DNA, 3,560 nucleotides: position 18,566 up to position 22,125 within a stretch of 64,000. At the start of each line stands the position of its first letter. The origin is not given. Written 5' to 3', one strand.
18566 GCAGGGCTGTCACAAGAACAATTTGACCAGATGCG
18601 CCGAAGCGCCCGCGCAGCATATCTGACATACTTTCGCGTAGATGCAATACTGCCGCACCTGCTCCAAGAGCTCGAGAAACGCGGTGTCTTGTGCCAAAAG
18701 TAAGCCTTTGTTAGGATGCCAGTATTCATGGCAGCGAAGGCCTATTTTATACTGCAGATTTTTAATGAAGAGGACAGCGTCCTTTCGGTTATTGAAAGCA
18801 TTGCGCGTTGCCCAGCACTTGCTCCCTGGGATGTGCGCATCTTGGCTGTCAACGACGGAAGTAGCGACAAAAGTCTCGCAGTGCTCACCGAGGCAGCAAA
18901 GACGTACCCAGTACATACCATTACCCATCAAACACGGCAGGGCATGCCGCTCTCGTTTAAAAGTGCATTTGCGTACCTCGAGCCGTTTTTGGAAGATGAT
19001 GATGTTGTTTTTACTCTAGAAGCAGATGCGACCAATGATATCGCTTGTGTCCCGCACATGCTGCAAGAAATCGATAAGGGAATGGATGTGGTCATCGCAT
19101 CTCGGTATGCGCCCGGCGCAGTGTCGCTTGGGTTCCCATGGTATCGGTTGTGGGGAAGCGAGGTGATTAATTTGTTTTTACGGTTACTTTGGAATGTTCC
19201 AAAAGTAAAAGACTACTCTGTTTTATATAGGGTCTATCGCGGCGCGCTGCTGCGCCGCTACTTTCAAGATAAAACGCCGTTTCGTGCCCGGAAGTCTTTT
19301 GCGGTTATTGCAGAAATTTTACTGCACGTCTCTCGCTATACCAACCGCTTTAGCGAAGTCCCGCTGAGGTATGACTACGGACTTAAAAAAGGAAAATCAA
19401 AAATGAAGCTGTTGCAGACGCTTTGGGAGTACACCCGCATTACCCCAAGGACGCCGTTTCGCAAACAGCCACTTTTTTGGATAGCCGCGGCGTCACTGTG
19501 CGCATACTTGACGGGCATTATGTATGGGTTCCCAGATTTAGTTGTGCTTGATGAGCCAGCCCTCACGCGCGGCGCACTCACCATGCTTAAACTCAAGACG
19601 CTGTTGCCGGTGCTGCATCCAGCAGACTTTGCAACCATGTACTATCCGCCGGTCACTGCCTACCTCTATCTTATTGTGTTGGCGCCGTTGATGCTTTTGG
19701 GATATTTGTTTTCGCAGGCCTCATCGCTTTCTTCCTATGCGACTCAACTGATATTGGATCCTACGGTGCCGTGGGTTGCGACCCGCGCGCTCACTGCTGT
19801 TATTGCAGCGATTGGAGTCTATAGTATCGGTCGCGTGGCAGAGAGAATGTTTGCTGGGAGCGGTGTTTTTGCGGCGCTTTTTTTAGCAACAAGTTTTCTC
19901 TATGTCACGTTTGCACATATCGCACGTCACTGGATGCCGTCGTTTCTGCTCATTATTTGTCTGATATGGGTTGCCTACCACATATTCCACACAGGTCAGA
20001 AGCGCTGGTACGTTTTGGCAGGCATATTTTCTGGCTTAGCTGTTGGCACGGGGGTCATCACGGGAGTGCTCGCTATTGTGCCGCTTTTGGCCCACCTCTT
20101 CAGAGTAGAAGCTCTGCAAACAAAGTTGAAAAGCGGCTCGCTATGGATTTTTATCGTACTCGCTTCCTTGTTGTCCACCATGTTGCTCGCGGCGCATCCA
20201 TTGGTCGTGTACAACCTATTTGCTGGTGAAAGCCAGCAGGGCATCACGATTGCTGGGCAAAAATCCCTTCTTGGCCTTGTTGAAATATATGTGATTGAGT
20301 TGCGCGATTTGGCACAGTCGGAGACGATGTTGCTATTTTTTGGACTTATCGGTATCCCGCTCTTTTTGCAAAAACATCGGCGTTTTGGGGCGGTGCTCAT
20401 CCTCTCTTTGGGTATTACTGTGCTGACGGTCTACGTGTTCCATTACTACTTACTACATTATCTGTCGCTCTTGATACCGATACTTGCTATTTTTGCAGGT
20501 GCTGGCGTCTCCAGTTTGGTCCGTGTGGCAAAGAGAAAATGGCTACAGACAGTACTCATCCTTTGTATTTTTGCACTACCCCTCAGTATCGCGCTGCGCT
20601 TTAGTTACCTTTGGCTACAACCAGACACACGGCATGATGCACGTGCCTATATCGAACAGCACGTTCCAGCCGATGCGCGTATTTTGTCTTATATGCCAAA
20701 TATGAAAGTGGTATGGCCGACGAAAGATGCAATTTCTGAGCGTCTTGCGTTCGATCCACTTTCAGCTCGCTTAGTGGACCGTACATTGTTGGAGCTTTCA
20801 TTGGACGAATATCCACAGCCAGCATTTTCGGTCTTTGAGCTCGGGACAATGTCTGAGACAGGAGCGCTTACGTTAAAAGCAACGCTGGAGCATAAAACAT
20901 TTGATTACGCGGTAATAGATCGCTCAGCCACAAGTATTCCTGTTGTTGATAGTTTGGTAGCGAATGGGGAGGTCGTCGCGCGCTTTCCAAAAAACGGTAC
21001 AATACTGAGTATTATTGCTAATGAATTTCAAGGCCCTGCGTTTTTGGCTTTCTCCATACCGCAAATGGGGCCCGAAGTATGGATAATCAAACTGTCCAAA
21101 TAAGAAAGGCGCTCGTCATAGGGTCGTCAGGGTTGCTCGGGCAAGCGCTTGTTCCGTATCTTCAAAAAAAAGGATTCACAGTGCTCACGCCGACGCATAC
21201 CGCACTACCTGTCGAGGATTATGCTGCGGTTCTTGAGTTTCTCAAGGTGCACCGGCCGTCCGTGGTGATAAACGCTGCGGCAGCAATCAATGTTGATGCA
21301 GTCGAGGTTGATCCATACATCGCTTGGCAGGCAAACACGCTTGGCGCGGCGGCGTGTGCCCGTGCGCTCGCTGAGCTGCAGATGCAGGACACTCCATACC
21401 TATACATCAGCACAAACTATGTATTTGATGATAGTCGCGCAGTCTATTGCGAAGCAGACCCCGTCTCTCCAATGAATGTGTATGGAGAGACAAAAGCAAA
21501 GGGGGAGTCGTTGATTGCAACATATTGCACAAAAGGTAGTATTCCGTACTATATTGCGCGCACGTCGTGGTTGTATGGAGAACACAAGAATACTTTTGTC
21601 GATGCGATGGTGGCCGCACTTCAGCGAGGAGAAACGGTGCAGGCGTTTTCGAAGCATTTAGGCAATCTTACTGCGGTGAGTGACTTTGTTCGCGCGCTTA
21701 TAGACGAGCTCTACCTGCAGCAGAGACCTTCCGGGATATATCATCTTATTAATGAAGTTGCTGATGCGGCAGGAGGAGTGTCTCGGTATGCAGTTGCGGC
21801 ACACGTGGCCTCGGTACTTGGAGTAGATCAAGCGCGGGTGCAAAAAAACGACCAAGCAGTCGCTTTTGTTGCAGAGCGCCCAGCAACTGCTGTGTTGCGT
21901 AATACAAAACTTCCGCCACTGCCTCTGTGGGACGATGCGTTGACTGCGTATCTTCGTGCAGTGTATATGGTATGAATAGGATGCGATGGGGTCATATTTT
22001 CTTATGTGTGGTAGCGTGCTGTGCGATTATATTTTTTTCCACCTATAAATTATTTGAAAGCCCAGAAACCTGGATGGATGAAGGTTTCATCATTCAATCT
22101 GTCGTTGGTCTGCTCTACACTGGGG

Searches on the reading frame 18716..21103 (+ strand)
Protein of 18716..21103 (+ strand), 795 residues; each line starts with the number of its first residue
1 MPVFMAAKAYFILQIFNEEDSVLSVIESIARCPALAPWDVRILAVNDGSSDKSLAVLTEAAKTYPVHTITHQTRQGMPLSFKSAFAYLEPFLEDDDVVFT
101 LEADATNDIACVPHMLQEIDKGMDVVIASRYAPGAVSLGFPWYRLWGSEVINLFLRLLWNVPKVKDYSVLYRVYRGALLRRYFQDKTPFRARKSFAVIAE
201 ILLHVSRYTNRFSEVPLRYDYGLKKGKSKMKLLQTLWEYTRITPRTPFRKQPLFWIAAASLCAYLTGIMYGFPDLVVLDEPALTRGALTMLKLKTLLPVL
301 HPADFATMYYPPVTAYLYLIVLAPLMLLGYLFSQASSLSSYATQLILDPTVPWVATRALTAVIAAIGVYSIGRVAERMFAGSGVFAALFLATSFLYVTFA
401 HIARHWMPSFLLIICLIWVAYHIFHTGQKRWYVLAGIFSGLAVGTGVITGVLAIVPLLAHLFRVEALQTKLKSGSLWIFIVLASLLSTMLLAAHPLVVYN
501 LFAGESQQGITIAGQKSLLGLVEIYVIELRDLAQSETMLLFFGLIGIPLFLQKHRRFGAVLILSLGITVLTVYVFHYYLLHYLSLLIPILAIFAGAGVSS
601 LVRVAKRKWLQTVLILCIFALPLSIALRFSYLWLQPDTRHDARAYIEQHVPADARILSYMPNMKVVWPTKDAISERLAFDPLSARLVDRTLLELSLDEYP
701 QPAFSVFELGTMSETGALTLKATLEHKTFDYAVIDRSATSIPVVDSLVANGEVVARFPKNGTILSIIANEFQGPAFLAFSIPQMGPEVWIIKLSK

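Call 8: search_protein_families(library=pfam, proteins=[window:18716-21103:+])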
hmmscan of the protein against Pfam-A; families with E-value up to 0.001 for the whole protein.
window:18716-21103:+ (795 aa): 2 families
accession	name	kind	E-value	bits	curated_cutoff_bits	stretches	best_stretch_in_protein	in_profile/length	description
PF00535.33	Glycos_transf_2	-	2.1e-13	51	23.3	1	12-182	3-167/168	Glycosyl transferase family 2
PF13231.12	PMT_2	-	4.3e-05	24.2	26.1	1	355-485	23-152/160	Dolichyl-phosphate-mannose-protein mannosyltransferase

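Call 9: search_protein_families(library=ncbifam, proteins=[window:18716-21103:+])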
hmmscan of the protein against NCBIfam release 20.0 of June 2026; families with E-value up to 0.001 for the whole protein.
window:18716-21103:+ (795 aa): 7 families
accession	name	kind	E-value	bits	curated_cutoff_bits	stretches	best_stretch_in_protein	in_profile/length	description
NF007986.1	PRK10714.1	equivalog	1.8e-12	47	529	1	10-184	9-174/316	undecaprenyl-phosphate 4-deoxy-4-formamido-L-arabinose transferase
TIGR04182.1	glyco_TIGR04182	equivalog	2.6e-08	33.6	325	1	16-272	9-243/293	S-layer glycoprotein N-glycosyltransferase AglJ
NF041391.1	DPhHxTase_Halo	equivalog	7e-08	31.7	375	1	16-220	4-184/213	dolichyl-phosphate hexose transferase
TIGR03937.1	PgaC_IcaA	equivalog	5.6e-07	28.9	422.3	1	11-122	49-153/407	poly-beta-1,6-N-acetyl-D-glucosamine synthase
NF047588.1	GlcsyltransPgfSStrep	equivalog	5.7e-05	22.5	500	1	11-134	5-125/308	glycosyltransferase PgfS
NF007482.0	PRK10073.1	equivalog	0.00015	20.9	423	1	11-78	10-74/334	glycosyltransferase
NF058614.1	PPMAGASynPpgS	equivalog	0.00026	20.5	370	1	10-135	3-118/226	polyprenyl-phospho-N-acetylgalactosaminyl synthase PpgS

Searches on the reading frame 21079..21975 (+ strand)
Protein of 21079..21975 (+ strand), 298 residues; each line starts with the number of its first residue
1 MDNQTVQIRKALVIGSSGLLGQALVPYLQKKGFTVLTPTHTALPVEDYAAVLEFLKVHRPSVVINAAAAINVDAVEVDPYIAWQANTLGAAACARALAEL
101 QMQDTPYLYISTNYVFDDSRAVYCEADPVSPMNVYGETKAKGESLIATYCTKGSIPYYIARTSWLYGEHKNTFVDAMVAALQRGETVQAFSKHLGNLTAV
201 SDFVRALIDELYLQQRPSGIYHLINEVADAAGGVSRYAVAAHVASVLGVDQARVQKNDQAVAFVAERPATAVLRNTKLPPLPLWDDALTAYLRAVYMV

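Call 8: search_protein_families(library=pfam, proteins=[window:21079-21975:+])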
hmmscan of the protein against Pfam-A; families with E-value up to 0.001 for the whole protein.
window:21079-21975:+ (298 aa): 5 families
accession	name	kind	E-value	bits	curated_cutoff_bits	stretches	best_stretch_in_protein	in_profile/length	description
PF04321.23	RmlD_sub_bind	-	6.9e-52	176.7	27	1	10-293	2-283/287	RmlD substrate binding domain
PF01370.27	Epimerase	-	1.4e-25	90.5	20.9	1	11-206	1-220/240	NAD dependent epimerase/dehydratase family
PF16363.11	GDP_Man_Dehyd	-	6.1e-13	49.4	27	1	45-206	61-226/332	GDP-mannose 4,6 dehydratase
PF07993.18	NAD_binding_4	-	3e-08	33.6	20.1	1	61-175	90-217/258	Male sterility protein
PF02719.21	Polysacc_synt_2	-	3e-07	30.4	20.2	1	44-149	62-152/293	Polysaccharide biosynthesis protein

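Call 9: search_protein_families(library=ncbifam, proteins=[window:21079-21975:+])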
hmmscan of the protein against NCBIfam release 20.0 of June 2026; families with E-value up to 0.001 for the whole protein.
window:21079-21975:+ (298 aa): 8 families
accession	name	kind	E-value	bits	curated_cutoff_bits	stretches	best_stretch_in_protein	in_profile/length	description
TIGR01214.1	rmlD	equivalog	5e-51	173.5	224.05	1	11-293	2-283/285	dTDP-4-dehydrorhamnose reductase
NF007440.0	PRK09987.1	equivalog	7.7e-22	77.9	308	1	49-226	44-218/299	dTDP-4-dehydrorhamnose reductase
TIGR01181.1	dTDP_gluc_dehyt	equivalog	3e-12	46.3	365.1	1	45-223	59-242/321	dTDP-glucose 4,6-dehydratase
TIGR01179.1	galE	equivalog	6e-08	31.9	262.3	1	45-151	56-161/332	UDP-glucose 4-epimerase GalE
TIGR02622.1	CDP_4_6_dhtase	equivalog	2.5e-06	26.9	278.45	1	44-150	62-169/352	CDP-glucose 4,6-dehydratase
NF047922.1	GDPFucSynFcl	equivalog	1.6e-05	24.5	500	1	10-70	4-64/308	GDP-L-fucose synthase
NF007582.0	PRK10217.1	equivalog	1.6e-05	24.1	698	0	46-169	61-194/355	dTDP-glucose 4,6-dehydratase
TIGR02197.1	heptose_epim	equivalog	0.00025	20.3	274.6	0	57-150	64-153/316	ADP-glyceromanno-heptose 6-epimerase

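Call 45: search_solved_structures(query=window:21079-21975:+, max_evalue=1e-10)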
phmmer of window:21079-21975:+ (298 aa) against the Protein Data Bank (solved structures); distinct sequences matched with E-value up to 1e-10: 13.
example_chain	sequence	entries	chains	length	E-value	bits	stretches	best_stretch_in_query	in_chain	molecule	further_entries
1vl0_A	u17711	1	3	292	3.5e-25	92.2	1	10-278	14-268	DTDP-4-dehydrorhamnose reductase, rfbD ortholog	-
3sc6_A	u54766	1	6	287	1.3e-23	87.1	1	10-272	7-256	dTDP-4-dehydrorhamnose reductase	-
5u9c_A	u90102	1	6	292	4.7e-19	72.1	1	8-270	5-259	dTDP-4-dehydrorhamnose Reductase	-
1kbz_A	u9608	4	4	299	1e-18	71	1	12-225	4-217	dTDP-glucose oxidoreductase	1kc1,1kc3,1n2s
8ctr_A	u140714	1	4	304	4.3e-17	65.7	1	10-278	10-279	dTDP-4-dehydrorhamnose reductase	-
2ggs_A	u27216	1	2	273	1.6e-16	63.8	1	11-276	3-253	273aa long hypothetical dTDP-4-dehydrorhamnose reductase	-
8g22_A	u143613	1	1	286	2.2e-16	63.3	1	12-292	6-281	dTDP-4-dehydrorhamnose reductase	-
4wpg_A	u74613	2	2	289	2.5e-16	63.2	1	11-292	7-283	dTDP-4-dehydrorhamnose reductase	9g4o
4ndn_E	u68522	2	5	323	3.9e-14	56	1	6-281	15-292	Methionine adenosyltransferase 2 subunit beta | Isoform 2 of Methionine adenosyltransferase 2 subunit beta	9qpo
4ktt_E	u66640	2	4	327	4.1e-14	55.9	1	6-281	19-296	Methionine adenosyltransferase 2 subunit beta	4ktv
30gd_E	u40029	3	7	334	5.4e-14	55.5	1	6-281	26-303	Isoform 1 of Methionine adenosyltransferase 2 subunit beta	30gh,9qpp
2ydx_A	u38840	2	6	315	1.1e-13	54.5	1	9-281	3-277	METHIONINE ADENOSYLTRANSFERASE 2 SUBUNIT BETA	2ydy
9gpi_D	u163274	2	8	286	6.9e-13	51.9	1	9-222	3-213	dTDP-4-dehydrorhamnose reductase, putative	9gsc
